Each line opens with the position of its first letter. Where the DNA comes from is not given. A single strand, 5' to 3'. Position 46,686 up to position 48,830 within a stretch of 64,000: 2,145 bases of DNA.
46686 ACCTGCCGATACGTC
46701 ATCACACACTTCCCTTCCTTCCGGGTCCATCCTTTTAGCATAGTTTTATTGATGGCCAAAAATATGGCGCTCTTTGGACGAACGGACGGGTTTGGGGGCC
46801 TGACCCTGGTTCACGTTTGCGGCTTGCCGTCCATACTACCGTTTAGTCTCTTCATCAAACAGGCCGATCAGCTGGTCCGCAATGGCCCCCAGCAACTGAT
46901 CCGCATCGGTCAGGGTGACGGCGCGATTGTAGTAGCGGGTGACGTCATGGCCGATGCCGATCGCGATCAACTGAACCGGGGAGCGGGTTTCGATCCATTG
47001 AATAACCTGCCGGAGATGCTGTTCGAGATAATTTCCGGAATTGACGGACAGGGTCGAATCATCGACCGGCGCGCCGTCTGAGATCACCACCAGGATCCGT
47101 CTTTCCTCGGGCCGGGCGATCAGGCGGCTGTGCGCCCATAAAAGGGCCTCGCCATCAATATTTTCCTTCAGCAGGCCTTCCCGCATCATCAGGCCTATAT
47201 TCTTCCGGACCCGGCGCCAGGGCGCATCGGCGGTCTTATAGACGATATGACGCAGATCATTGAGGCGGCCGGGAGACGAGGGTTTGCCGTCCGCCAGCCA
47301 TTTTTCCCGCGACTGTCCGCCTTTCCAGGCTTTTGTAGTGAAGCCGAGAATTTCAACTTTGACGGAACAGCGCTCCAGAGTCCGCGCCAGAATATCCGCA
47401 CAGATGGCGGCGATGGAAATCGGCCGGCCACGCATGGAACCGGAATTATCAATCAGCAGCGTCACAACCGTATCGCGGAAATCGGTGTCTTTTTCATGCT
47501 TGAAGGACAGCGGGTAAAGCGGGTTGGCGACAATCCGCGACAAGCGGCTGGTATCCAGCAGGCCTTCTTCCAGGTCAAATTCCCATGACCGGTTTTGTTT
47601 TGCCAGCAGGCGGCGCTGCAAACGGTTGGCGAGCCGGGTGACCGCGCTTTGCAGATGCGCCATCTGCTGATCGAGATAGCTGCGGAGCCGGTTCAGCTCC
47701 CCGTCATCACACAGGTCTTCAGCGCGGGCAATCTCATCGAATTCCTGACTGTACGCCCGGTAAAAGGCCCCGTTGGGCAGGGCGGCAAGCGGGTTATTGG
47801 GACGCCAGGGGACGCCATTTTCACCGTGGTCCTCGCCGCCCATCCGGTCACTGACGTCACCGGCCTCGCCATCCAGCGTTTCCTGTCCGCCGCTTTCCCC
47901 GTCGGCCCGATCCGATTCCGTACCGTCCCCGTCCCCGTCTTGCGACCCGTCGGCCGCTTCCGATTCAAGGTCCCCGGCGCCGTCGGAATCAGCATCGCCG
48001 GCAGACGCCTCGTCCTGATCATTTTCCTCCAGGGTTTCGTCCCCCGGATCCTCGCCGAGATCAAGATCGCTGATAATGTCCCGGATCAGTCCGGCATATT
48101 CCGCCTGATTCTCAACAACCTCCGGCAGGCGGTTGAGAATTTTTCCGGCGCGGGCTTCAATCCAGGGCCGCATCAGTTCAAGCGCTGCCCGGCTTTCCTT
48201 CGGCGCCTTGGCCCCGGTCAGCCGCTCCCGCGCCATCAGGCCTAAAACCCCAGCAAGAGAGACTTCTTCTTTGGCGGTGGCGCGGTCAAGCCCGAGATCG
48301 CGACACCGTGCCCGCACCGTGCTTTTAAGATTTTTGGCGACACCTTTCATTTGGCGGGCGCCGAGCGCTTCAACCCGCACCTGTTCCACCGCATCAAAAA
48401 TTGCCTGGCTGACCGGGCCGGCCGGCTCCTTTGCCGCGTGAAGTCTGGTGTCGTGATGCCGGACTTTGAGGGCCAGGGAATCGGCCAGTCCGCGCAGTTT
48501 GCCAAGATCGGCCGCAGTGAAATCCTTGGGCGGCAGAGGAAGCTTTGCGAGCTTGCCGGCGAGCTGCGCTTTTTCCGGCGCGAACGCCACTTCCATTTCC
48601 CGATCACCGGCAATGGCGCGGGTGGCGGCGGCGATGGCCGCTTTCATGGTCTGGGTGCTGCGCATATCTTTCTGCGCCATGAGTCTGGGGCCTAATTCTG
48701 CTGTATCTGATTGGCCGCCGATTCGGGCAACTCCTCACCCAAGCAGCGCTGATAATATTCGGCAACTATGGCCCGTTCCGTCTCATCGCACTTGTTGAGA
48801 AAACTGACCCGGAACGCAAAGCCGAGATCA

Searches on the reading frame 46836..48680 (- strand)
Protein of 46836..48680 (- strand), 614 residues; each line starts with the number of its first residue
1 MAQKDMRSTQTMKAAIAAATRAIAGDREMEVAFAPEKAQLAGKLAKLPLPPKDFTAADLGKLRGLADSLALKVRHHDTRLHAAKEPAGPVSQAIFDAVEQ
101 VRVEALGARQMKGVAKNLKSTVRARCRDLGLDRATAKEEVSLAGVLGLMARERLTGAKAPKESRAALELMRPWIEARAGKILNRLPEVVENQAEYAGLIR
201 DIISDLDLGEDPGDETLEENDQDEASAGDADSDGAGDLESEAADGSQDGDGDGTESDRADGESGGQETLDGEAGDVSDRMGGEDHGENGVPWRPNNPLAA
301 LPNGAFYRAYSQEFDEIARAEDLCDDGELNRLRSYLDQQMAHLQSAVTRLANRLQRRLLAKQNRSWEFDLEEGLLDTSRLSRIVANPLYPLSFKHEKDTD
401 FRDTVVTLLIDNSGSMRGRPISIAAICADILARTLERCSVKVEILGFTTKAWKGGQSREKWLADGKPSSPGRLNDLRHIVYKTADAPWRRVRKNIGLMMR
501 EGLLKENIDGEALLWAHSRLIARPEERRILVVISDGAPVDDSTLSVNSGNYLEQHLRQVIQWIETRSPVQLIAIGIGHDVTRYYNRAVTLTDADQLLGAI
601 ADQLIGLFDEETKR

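Call 34: search_protein_families(library=pfam, proteins=[window:46836-48680:-], max_evalue=0.001)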
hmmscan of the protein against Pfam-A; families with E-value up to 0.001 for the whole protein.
window:46836-48680:- (614 aa): 2 families
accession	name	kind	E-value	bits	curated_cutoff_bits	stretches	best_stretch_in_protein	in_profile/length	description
PF11775.14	CobT_C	-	1.2e-103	345.9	21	1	392-608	1-218/220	Cobalamin biosynthesis protein CobT VWA domain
PF06213.17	CobT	-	1.9e-81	274.1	26.1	1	8-275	3-268/276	Cobalamin biosynthesis protein CobT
